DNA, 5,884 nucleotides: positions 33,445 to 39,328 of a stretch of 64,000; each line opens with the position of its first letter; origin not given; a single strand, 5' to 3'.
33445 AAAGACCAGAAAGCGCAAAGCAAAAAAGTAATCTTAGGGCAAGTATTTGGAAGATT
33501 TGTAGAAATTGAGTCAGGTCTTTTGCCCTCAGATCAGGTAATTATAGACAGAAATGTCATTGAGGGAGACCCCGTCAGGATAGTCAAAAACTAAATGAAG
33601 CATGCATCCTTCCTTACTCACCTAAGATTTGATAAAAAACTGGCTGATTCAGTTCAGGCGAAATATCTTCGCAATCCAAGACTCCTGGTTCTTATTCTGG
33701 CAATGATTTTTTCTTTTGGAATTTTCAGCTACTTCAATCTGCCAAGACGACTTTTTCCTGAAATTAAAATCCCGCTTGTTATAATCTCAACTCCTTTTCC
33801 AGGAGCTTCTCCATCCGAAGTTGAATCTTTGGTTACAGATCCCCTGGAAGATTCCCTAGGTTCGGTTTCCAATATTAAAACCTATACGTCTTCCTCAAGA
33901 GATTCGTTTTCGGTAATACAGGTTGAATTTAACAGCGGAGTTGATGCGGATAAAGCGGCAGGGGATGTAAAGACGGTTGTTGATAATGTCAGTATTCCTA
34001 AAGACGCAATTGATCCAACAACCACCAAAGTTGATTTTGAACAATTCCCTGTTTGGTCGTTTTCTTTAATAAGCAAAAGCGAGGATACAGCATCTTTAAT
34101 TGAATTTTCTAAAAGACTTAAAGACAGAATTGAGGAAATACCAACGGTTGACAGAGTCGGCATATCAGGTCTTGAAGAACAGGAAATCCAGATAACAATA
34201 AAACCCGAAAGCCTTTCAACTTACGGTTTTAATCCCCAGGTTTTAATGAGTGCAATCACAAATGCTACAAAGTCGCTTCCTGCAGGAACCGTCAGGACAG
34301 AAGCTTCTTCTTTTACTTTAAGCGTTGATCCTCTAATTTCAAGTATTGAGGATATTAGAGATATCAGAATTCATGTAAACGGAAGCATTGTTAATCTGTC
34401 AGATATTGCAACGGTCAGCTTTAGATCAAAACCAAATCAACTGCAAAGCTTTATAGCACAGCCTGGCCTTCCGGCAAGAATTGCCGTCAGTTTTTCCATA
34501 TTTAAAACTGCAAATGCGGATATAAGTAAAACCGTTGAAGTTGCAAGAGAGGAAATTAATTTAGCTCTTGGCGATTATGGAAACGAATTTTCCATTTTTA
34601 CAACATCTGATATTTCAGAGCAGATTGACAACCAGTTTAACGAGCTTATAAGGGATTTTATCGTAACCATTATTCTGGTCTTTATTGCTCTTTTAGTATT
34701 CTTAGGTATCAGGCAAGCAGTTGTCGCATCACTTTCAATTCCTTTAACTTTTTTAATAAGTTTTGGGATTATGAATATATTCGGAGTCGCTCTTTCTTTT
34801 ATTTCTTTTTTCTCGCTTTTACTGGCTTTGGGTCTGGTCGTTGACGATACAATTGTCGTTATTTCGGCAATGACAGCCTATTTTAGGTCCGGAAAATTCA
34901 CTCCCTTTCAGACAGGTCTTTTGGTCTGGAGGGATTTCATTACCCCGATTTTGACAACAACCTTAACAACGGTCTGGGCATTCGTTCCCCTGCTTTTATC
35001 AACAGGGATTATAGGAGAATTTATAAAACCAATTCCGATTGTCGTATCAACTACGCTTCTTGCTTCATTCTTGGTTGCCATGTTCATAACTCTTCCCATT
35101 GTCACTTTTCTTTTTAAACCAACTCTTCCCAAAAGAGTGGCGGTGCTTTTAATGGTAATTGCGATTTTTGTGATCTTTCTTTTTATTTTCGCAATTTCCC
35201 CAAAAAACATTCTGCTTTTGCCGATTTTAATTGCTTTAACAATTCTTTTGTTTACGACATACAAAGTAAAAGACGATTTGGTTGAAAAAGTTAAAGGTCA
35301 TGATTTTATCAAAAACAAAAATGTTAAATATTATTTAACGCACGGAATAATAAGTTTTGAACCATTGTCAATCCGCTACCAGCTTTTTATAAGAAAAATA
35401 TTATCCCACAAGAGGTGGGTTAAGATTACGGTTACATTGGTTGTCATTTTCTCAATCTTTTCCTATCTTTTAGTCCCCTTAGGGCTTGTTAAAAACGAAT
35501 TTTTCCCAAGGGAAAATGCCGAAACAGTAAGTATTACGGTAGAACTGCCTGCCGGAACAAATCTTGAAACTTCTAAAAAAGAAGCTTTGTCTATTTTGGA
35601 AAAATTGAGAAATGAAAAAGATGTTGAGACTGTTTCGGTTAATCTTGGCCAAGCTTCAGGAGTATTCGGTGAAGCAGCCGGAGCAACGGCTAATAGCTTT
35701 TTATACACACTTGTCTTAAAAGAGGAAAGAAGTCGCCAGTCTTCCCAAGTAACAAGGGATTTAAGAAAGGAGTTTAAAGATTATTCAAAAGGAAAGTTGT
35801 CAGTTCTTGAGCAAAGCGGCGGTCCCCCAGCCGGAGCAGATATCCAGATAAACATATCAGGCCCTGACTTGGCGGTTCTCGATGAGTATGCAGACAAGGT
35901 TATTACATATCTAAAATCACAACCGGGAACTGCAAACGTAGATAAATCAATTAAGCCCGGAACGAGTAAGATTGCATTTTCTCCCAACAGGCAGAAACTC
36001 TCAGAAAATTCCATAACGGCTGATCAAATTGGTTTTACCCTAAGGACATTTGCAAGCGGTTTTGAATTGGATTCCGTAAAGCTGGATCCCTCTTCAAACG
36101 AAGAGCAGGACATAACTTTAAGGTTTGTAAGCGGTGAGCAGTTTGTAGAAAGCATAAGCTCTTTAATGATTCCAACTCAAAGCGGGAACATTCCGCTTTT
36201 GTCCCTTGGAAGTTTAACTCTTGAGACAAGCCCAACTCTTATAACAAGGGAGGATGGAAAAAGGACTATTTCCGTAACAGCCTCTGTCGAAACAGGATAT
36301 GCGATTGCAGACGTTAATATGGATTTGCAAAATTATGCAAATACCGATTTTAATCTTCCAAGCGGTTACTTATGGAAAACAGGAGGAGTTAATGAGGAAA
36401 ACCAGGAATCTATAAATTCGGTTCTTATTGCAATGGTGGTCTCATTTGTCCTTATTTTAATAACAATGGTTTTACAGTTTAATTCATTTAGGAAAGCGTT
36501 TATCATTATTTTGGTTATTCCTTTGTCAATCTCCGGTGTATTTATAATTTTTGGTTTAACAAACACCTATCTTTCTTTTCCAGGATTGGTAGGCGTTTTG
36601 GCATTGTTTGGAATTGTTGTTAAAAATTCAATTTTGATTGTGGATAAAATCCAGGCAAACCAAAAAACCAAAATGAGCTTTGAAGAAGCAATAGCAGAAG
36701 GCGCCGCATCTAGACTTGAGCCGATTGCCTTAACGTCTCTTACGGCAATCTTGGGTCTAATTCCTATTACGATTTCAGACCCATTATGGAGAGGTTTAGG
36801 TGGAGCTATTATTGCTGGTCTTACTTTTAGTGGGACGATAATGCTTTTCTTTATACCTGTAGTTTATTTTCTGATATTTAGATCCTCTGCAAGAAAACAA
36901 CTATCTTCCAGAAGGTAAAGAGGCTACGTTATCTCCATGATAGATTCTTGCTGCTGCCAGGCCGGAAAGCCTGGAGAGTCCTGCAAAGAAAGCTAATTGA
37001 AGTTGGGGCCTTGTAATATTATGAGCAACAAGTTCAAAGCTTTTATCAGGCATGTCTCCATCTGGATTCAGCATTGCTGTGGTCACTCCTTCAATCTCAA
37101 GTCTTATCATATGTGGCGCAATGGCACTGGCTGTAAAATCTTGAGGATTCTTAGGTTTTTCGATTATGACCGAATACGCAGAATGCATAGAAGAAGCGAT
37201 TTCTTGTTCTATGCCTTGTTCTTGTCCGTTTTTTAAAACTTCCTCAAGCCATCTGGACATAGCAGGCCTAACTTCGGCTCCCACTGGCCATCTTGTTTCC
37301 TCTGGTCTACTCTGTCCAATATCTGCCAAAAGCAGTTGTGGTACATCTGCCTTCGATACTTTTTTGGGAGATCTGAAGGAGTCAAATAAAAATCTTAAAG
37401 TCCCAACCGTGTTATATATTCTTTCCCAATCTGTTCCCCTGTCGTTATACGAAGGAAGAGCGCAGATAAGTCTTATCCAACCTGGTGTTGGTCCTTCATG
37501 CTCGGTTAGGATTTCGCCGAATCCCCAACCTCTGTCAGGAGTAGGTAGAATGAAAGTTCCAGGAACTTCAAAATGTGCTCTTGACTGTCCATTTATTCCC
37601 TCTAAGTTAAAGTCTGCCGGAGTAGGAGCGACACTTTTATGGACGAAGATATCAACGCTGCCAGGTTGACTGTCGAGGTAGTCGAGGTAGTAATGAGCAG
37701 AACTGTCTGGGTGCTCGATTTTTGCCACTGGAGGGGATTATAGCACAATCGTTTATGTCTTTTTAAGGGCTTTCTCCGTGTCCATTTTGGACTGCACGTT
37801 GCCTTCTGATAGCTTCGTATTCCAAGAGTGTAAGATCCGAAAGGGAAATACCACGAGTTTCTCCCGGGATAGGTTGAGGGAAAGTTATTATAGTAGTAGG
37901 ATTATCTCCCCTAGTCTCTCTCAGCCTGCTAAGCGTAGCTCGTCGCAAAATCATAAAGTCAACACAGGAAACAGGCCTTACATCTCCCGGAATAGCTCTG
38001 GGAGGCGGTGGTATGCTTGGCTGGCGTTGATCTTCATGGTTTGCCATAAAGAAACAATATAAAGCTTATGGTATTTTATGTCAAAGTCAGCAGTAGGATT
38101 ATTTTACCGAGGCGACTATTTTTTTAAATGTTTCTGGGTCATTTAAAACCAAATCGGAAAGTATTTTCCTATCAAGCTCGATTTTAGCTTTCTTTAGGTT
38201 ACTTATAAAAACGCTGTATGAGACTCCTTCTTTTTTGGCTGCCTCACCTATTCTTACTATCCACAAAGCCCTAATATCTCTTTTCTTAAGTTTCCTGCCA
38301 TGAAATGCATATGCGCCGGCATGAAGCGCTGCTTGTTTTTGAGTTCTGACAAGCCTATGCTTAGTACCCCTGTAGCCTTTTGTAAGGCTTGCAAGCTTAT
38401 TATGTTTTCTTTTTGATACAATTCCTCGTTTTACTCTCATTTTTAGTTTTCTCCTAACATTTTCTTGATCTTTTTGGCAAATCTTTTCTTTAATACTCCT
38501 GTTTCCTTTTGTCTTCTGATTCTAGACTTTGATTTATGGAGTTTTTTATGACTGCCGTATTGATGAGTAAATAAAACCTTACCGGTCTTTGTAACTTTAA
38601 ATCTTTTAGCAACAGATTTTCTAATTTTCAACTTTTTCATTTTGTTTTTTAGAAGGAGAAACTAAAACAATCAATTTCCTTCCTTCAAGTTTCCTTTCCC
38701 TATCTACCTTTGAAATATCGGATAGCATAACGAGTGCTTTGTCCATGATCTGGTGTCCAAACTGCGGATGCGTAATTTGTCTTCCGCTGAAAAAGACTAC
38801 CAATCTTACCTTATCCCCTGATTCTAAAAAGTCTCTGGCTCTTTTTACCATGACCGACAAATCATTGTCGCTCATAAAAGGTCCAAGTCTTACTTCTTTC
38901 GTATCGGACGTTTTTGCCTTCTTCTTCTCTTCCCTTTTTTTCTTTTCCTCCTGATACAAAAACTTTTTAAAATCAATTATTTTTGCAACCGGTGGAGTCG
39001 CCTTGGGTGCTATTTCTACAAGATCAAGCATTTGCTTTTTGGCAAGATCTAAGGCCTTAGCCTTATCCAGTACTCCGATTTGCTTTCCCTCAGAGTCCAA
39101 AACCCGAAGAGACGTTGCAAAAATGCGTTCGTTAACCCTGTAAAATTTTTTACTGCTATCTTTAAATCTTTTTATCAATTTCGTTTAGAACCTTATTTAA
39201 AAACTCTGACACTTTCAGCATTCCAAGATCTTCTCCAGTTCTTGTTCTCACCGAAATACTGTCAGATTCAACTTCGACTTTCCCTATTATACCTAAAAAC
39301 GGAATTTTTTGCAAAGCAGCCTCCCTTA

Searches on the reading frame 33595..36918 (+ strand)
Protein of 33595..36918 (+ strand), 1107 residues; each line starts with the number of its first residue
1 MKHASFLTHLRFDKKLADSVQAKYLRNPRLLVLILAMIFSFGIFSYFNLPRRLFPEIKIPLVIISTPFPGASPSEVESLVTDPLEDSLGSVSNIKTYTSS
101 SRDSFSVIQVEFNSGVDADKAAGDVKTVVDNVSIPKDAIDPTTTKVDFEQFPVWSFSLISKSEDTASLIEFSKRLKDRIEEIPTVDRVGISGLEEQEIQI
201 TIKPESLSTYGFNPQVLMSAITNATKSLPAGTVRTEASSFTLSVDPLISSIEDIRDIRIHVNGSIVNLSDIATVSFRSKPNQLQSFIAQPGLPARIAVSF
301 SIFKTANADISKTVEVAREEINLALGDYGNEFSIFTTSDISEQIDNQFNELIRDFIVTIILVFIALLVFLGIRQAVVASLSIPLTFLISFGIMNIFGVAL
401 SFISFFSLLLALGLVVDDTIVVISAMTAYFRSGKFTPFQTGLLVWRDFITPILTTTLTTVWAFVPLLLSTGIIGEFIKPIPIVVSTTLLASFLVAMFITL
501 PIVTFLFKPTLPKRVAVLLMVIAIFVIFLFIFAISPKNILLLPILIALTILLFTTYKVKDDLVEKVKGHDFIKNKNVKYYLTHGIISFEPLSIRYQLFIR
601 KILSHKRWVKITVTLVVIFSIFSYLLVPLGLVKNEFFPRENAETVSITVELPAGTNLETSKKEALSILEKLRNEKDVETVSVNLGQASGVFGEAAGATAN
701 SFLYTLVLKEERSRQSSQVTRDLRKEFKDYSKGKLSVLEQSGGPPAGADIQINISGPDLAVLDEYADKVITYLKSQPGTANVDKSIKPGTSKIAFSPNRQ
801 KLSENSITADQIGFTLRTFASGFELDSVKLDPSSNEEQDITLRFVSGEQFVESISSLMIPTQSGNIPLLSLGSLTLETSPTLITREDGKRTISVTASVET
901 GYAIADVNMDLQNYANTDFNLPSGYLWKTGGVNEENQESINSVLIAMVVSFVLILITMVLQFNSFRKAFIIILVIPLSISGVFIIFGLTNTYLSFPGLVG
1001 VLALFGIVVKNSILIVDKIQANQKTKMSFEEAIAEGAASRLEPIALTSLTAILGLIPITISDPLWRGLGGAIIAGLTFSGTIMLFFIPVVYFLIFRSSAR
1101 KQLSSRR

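Call 35: search_protein_families(library=pfam, proteins=[window:33595-36918:+])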
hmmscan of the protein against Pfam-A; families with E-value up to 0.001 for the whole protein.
window:33595-36918:+ (1107 aa): 2 families
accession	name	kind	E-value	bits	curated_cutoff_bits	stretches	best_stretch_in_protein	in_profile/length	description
PF00873.25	ACR_tran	-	8.6e-152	507.5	28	2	29-510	10-493/1021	AcrB/AcrD/AcrF family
PF02355.23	SecD_SecF_C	-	2.2e-07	30.9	20.5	1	939-1060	29-151/189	Protein export membrane protein SecD/SecF, C-terminal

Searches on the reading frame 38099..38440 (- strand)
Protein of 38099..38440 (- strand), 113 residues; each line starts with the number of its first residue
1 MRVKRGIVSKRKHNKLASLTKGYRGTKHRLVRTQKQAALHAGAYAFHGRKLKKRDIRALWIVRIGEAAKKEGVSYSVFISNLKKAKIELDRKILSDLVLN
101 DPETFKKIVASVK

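Call 35: search_protein_families(library=pfam, proteins=[window:38099-38440:-])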
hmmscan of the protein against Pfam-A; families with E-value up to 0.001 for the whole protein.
window:38099-38440:- (113 aa): 1 family
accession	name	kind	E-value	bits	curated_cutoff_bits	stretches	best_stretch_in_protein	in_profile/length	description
PF00453.23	Ribosomal_L20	-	9.1e-38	129.1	30.8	1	2-108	1-107/107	Ribosomal protein L20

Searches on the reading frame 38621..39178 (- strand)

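Call 35: search_protein_families(library=pfam, proteins=[window:38621-39178:-])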
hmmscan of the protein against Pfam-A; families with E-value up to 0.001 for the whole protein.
window:38621-39178:- (185 aa): 2 families
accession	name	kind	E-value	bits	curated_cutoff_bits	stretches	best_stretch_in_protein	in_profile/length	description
PF05198.21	IF3_N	-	4.2e-26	91.4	26.9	1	15-83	1-69/70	Translation initiation factor IF-3, N-terminal domain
PF00707.27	IF3_C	-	9.9e-25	86.7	34.8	1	92-175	2-85/86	Translation initiation factor IF-3, C-terminal domain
